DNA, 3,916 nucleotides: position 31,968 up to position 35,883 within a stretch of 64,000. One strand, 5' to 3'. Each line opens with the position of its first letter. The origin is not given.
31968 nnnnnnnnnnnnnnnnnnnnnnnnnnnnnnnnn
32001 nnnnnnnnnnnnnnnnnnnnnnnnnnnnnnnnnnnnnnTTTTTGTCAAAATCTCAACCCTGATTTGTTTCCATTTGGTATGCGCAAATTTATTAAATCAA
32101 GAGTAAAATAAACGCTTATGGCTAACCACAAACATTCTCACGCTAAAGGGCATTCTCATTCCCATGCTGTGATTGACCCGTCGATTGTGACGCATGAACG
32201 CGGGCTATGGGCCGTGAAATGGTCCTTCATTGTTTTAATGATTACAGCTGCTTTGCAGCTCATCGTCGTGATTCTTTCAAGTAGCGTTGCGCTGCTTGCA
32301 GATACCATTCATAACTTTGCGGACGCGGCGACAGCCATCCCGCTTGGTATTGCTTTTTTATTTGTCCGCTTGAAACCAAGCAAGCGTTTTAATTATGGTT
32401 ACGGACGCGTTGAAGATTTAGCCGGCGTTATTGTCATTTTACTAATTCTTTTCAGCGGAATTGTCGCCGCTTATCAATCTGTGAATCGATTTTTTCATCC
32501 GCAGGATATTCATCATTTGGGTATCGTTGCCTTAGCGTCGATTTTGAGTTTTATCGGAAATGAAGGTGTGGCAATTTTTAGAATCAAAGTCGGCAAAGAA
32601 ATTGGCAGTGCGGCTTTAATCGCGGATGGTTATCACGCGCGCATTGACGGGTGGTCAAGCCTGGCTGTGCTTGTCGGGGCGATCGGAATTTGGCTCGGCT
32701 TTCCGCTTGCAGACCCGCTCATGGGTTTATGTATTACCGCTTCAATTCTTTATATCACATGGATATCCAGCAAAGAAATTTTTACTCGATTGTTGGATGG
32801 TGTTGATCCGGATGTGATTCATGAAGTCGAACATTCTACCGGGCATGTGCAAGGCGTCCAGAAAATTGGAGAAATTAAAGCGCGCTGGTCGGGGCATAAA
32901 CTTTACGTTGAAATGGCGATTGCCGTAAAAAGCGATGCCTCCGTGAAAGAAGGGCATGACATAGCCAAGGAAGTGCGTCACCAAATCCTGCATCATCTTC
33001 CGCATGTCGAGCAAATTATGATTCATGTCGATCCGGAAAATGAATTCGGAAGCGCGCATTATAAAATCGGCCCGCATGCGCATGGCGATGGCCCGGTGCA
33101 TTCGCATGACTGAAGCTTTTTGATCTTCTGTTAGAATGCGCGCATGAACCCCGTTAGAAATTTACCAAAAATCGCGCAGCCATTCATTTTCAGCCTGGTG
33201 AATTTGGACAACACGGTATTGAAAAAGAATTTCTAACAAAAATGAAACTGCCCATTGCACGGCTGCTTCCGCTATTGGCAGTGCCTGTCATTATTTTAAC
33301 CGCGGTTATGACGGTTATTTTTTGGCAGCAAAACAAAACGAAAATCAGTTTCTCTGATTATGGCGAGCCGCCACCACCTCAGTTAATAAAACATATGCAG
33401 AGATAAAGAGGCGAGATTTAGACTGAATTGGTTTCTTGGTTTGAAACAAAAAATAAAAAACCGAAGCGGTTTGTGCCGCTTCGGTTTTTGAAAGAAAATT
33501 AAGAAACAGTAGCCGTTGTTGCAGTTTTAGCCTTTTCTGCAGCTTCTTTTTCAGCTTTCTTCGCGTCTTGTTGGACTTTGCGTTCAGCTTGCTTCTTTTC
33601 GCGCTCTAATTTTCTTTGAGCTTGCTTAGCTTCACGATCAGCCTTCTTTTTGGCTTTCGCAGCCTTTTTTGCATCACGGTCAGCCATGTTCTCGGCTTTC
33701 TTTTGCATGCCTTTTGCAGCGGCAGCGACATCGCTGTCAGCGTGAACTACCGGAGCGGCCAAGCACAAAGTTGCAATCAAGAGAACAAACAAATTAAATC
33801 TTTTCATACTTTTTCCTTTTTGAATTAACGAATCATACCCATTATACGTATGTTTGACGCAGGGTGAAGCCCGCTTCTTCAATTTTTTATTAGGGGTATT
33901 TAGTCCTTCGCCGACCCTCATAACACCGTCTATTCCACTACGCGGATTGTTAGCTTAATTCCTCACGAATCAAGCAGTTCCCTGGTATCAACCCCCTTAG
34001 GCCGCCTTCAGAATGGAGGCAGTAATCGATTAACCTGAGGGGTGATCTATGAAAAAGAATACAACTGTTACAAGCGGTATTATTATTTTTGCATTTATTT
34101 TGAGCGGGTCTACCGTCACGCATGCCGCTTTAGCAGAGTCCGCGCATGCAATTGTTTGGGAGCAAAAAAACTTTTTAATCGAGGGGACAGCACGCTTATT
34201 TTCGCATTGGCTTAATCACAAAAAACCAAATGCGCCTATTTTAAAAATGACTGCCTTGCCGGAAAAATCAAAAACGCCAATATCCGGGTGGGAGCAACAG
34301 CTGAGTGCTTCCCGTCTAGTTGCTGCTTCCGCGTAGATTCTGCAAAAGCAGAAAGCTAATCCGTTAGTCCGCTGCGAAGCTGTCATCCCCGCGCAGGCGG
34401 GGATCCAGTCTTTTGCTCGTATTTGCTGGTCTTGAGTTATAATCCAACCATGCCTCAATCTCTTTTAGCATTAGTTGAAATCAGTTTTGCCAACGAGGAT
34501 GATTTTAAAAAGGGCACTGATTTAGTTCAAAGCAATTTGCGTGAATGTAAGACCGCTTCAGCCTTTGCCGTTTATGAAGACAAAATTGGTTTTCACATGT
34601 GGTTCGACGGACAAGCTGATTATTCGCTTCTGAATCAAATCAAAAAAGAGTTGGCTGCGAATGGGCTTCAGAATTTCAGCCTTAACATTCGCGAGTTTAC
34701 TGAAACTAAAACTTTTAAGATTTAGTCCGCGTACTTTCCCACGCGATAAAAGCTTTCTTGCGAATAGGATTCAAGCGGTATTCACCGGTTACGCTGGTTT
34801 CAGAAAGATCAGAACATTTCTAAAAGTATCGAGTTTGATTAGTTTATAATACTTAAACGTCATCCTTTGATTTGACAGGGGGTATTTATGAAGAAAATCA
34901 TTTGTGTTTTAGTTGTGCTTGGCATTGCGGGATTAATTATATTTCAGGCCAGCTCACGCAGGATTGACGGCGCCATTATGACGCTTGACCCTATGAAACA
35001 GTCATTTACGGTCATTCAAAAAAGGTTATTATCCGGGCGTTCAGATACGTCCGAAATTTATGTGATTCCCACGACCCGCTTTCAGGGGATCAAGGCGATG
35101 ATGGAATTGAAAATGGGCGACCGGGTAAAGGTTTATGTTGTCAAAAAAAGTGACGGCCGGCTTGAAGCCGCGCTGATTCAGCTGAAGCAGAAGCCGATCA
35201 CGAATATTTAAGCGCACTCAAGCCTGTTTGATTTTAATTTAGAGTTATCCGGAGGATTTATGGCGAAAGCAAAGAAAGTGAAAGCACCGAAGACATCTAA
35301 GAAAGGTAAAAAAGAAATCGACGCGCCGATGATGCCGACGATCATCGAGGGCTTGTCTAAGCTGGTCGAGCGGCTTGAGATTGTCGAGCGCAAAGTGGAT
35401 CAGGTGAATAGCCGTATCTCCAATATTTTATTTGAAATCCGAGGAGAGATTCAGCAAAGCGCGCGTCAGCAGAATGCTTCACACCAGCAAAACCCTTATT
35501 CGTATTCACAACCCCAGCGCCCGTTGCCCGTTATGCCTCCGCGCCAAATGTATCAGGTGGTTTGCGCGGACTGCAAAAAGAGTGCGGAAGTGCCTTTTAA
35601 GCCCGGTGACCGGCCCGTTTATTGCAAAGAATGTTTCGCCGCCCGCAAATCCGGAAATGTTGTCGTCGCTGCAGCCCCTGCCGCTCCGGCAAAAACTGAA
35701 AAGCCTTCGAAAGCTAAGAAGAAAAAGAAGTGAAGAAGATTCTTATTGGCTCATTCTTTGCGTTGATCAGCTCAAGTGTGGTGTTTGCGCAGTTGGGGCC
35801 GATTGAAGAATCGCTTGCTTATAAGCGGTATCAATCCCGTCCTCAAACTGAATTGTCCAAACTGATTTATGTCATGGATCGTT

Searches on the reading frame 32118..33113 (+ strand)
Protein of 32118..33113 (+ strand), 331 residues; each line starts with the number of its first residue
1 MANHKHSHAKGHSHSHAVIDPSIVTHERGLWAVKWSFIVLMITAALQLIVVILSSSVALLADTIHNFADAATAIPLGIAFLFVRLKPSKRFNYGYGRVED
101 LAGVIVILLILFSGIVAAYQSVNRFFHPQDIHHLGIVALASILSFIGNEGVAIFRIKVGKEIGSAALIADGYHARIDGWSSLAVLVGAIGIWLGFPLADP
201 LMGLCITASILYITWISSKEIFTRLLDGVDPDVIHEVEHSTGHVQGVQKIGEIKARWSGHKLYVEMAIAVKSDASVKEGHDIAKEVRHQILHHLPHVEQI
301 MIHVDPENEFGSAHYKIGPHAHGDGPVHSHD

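Call 103: search_protein_families(library=pfam, max_evalue=0.000001, proteins=[window:32118-33113:+])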
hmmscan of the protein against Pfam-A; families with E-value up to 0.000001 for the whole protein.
window:32118-33113:+ (331 aa): 2 families
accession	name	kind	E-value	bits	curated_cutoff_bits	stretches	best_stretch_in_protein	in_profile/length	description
PF01545.26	Cation_efflux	-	2.3e-40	138.9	26.6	1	36-226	4-198/198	Cation efflux family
PF16916.11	ZT_dimer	-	3.4e-15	56.3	26.7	1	230-307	2-78/78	Dimerisation domain of Zinc Transporter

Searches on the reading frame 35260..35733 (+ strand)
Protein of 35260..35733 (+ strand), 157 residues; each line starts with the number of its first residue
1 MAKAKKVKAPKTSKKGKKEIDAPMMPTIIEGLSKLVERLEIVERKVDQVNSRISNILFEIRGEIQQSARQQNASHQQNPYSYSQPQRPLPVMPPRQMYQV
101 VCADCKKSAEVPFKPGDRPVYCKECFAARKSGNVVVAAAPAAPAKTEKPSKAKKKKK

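Call 104: search_protein_families(library=pfam, max_evalue=0.000001, proteins=[window:35260-35733:+])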
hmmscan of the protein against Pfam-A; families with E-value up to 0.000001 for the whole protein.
window:35260-35733:+ (157 aa): 1 family
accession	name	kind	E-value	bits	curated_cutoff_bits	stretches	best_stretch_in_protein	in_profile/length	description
PF23477.1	zf_Tbcl_2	-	1.6e-15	57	27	1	95-130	1-37/37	Probable treble clef zinc finger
